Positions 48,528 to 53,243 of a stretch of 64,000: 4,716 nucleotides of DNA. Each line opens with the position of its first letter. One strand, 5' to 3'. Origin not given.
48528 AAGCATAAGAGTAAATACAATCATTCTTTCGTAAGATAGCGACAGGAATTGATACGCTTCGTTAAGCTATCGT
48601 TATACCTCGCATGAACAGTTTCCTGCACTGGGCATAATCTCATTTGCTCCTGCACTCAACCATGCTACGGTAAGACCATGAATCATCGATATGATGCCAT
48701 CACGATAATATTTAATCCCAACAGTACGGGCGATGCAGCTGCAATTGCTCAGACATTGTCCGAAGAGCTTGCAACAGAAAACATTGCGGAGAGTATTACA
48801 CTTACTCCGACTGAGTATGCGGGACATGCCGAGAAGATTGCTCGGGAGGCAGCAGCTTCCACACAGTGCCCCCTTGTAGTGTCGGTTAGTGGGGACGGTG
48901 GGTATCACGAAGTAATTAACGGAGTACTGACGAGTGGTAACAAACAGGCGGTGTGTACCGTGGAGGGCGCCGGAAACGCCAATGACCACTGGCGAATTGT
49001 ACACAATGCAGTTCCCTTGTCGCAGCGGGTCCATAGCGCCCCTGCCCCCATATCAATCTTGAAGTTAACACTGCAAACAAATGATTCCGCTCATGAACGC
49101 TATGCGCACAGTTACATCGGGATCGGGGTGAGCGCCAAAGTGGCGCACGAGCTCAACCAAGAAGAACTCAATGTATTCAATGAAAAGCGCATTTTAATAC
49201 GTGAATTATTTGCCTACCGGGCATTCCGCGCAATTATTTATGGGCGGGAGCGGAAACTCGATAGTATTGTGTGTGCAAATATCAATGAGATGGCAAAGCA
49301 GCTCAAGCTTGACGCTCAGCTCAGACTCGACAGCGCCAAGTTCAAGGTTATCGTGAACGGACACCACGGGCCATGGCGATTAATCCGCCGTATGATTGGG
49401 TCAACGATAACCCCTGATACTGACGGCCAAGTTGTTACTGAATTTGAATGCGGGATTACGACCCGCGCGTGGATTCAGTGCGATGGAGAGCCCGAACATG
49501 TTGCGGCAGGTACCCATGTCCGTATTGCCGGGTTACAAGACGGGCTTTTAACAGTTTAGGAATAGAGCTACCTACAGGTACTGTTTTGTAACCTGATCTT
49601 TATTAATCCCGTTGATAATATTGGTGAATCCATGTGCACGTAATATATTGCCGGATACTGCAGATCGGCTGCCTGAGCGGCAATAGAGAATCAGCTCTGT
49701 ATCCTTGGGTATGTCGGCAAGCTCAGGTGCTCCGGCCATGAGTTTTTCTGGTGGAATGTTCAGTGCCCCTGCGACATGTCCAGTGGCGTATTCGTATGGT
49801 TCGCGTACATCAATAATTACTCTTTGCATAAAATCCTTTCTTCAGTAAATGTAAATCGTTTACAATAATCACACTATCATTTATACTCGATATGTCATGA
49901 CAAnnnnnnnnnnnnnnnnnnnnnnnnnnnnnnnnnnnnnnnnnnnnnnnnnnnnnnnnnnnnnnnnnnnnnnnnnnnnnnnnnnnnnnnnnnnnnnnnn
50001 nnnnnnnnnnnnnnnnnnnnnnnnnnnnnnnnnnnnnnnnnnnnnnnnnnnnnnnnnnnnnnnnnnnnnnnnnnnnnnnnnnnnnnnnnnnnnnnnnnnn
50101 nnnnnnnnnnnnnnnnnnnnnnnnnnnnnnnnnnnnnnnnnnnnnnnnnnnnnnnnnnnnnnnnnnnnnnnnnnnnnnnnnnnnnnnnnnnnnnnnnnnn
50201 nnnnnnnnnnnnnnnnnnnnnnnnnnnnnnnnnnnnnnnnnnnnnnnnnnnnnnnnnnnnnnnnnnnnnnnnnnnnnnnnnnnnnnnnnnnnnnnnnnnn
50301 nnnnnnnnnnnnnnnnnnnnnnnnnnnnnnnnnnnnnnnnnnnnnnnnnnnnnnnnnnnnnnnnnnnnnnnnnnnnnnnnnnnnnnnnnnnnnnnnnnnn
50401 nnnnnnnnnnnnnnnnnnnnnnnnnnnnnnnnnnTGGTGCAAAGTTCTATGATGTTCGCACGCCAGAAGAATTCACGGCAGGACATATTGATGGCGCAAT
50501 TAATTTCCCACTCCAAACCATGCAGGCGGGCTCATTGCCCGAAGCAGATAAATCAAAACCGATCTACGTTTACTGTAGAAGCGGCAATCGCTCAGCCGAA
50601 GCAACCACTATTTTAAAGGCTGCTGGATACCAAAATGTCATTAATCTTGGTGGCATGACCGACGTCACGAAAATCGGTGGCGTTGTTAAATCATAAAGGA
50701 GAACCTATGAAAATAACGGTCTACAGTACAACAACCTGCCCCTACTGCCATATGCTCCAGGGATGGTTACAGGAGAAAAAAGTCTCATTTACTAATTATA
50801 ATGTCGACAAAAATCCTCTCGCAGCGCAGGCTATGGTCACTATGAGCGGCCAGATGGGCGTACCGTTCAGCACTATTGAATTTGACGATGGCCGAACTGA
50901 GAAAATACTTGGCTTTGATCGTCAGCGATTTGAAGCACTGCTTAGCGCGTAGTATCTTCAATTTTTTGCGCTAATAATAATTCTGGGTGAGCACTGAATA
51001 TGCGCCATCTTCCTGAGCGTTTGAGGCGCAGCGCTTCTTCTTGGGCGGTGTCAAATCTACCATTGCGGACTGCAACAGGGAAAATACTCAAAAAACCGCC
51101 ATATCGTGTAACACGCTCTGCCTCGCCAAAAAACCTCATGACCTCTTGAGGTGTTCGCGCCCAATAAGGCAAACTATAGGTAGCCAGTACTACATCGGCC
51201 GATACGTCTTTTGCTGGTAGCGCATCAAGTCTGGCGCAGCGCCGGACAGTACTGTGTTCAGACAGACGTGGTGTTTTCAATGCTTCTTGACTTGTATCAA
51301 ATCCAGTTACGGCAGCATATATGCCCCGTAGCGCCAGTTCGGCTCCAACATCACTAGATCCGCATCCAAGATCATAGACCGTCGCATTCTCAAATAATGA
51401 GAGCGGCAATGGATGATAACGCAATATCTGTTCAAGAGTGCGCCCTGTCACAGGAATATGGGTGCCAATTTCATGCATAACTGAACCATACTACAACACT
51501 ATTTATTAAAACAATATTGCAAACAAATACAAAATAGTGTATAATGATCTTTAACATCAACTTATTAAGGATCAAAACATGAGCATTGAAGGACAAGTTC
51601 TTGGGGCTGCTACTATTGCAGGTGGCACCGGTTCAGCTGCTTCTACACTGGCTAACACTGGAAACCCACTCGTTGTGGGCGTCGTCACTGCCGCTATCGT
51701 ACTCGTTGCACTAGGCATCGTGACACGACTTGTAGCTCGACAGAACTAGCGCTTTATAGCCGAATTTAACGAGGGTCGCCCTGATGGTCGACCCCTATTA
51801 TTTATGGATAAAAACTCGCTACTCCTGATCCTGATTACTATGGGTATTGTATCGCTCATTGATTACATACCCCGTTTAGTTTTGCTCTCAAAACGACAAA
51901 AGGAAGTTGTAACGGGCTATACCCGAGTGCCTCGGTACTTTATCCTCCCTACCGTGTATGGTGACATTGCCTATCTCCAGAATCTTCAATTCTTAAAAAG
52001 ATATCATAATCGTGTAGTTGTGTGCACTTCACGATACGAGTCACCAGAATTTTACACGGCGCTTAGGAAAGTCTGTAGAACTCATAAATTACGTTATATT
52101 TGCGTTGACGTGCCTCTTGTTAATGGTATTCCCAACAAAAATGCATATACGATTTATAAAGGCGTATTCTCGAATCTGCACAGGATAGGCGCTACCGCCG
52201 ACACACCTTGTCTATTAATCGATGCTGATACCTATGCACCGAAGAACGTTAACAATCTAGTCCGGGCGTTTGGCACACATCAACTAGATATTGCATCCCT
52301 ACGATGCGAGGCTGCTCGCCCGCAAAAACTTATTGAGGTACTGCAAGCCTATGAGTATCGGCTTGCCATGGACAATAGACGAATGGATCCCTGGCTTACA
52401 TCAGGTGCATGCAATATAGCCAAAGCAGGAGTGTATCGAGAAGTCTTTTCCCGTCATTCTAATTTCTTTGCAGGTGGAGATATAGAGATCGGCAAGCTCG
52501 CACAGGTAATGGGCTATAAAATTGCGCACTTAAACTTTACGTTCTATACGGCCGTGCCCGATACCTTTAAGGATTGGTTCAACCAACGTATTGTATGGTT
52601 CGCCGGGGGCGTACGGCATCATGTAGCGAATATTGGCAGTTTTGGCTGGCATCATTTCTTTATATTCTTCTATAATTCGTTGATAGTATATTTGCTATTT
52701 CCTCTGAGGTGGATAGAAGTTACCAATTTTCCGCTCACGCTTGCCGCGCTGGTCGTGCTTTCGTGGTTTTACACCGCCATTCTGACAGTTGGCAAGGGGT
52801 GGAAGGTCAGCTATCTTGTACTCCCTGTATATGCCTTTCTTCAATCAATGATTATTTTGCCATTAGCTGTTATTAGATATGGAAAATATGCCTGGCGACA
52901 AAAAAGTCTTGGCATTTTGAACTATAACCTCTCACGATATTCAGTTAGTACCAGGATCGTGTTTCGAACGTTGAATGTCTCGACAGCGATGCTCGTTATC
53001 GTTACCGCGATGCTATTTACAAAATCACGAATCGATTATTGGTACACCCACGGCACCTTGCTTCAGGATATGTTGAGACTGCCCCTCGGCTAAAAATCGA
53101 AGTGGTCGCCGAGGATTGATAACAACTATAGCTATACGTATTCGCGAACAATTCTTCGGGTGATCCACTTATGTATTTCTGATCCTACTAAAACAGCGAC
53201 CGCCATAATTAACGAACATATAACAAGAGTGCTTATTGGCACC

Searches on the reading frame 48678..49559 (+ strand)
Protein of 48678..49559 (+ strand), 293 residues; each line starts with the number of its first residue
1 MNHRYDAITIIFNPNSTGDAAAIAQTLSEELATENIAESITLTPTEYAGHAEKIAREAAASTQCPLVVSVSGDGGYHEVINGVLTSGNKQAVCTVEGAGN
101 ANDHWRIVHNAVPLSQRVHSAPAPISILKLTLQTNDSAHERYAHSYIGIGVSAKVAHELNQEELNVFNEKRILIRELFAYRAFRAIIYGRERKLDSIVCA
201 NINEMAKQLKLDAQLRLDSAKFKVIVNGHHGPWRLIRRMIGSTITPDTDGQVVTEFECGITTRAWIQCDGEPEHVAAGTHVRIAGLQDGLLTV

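Call 68: search_protein_families(library=pfam, proteins=[window:48678-49559:+], max_evalue=0.00001)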
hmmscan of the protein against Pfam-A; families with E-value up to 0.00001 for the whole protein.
window:48678-49559:+ (293 aa): 1 family
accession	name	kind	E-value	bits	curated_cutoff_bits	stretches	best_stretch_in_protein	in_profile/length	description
PF00781.29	DAGK_cat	-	1.2e-12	48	23.6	1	8-110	2-101/125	Diacylglycerol kinase catalytic domain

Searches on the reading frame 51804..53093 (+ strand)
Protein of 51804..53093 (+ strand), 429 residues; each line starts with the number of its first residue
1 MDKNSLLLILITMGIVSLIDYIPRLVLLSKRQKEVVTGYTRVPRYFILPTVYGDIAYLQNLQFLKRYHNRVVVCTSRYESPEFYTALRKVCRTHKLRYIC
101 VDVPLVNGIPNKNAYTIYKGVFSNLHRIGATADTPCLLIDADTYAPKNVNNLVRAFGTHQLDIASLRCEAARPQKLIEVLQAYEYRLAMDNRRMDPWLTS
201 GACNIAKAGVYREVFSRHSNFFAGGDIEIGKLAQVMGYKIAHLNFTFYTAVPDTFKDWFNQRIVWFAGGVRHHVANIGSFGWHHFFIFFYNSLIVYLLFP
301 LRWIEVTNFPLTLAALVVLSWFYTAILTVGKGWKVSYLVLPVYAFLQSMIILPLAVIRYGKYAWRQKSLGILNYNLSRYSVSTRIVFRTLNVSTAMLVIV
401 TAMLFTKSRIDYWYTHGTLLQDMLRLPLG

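Call 68: search_protein_families(library=pfam, proteins=[window:51804-53093:+], max_evalue=0.00001)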
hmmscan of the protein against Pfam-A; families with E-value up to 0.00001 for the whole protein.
window:51804-53093:+ (429 aa): 1 family
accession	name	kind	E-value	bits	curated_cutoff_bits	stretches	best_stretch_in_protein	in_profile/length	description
PF13632.12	Glyco_trans_2_3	-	6.1e-11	42.9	27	1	137-319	3-188/198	Glycosyl transferase family group 2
